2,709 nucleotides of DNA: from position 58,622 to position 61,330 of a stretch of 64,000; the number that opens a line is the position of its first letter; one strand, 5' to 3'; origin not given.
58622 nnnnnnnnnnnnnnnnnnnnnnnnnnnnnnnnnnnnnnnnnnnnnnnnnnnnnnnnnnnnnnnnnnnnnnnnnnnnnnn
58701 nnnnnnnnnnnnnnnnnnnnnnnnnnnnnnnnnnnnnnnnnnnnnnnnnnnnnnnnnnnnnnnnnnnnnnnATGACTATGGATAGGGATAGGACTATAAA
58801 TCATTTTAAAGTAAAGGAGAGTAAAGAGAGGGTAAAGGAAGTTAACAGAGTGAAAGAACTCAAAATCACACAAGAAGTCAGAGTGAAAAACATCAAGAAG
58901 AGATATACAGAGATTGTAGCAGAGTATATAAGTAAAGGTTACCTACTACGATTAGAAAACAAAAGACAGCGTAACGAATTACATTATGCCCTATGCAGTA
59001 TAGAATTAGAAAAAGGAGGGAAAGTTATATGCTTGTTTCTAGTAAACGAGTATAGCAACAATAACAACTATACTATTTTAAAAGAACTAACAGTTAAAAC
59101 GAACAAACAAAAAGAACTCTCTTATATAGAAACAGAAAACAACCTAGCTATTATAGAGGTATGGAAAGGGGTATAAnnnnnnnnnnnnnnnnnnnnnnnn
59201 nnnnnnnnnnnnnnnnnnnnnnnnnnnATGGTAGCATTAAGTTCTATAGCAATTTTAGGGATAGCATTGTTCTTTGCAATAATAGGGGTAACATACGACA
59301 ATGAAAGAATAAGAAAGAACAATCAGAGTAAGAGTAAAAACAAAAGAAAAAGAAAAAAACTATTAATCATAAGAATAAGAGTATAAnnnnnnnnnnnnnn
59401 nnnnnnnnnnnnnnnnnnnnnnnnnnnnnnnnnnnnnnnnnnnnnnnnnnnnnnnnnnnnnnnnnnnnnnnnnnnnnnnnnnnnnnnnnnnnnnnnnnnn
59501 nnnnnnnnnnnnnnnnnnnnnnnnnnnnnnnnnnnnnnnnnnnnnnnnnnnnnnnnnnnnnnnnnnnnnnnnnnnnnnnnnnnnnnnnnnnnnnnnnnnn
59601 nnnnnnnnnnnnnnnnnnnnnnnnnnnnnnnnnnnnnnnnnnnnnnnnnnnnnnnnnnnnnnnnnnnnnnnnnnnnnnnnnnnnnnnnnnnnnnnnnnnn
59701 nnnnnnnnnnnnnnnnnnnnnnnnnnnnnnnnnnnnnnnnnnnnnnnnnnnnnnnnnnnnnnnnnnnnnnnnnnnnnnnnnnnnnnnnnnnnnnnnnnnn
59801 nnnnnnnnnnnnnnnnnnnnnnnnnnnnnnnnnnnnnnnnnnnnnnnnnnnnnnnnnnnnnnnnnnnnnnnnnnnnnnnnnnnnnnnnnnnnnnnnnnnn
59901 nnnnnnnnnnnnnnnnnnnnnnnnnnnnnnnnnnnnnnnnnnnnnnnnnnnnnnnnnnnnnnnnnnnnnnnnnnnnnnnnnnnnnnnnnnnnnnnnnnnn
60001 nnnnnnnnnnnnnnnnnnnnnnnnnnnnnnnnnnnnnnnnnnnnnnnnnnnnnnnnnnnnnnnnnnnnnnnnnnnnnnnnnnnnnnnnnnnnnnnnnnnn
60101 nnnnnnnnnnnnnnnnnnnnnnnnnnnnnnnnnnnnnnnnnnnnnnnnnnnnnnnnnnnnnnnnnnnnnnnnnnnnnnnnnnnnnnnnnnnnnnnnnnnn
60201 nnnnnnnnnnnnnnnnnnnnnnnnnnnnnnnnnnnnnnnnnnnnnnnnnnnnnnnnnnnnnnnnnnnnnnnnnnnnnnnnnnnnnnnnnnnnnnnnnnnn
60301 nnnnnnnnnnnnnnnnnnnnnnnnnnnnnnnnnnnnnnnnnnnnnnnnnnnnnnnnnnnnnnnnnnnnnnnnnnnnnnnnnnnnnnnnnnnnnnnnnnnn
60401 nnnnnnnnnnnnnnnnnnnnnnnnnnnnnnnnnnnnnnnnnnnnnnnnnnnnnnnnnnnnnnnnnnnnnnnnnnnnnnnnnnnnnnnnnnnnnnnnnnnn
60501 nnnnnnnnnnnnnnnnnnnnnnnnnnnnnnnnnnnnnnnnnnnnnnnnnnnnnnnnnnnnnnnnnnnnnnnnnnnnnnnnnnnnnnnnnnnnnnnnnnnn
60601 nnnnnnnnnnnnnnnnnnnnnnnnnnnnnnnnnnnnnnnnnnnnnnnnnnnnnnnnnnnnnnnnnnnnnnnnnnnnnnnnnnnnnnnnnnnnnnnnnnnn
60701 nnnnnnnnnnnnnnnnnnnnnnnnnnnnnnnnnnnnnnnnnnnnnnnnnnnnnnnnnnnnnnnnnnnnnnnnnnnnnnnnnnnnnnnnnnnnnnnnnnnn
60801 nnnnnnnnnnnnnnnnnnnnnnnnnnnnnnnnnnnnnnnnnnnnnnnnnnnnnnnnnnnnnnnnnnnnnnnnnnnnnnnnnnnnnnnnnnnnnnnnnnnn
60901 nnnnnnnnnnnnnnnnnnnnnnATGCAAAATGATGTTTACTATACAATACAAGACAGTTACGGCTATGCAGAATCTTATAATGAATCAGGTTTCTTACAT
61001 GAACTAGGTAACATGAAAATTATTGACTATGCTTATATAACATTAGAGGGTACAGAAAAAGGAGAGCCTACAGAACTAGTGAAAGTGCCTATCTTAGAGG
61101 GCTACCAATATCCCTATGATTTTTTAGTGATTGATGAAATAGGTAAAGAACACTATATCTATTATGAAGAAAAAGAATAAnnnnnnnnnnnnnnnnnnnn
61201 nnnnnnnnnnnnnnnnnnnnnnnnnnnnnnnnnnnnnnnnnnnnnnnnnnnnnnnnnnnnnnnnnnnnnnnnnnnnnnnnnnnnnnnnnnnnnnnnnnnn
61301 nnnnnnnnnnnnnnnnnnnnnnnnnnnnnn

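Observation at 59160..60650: A 1.3-1.5 kb gene-poor region filled with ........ motifs in inverted orientation, a possible genome terminus or terminal-repeat boundary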

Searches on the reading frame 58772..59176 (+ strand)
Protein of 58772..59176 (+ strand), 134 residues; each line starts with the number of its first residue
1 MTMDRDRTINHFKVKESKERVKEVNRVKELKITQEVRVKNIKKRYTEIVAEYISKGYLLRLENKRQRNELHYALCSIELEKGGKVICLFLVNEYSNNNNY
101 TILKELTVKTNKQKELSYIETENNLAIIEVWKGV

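Call 85: search_protein_families(library=phrogs, proteins=[window:58772-59176:+], max_evalue=0.01)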
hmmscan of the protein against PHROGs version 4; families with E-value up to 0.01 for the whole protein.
window:58772-59176:+ (134 aa): 1 family
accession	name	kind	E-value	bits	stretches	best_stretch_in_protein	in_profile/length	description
phrog_23244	-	unknown function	2.1e-25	90.1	1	19-134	7-119/119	-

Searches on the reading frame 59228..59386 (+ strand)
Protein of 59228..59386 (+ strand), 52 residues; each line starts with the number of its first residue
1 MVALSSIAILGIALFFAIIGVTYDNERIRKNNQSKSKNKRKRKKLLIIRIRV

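Call 85: search_protein_families(library=phrogs, proteins=[window:59228-59386:+], max_evalue=0.01)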
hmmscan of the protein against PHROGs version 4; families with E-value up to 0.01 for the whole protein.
window:59228-59386:+ (52 aa): 1 family
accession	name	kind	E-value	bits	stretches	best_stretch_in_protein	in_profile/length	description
phrog_29866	-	unknown function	3.8e-08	33.7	1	7-26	9-28/33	-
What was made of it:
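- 59228..59386 (+): Small membrane-protein gene (52 aa). Its C-terminal tail is encoded by the purine repeats and varies between relatives. PHROG 29866, E = 3.8e-8 (call 85).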

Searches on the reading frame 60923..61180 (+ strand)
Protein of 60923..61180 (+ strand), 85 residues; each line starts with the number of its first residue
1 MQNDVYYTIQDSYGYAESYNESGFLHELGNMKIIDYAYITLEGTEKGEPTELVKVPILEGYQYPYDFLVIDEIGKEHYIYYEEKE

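Call 85: search_protein_families(library=phrogs, proteins=[window:60923-61180:+], max_evalue=0.01)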
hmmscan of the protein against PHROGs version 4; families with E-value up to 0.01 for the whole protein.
window:60923-61180:+ (85 aa): 1 family
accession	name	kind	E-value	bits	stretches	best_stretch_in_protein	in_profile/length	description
phrog_23752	-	unknown function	1.5e-35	122.2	1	1-84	3-77/77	-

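Call 100: find_encoding_contigs(protein=window:60923-61180:+, flank=3000, max_places=8)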
Protein window:60923-61180:+ (85 aa): 3 contigs read that carry it; 3 places shown.
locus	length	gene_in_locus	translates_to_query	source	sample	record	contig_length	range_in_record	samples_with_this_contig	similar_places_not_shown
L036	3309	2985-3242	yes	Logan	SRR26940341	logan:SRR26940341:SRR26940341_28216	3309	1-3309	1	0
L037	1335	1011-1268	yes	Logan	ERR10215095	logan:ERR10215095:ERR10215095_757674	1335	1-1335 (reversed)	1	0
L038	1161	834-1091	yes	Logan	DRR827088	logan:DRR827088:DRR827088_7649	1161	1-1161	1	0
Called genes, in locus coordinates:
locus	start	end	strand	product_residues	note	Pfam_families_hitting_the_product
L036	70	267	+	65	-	-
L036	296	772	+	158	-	-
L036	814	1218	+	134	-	-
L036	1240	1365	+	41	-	-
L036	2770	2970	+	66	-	-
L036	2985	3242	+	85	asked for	-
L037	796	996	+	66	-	-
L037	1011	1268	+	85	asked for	-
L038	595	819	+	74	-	-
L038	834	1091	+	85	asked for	-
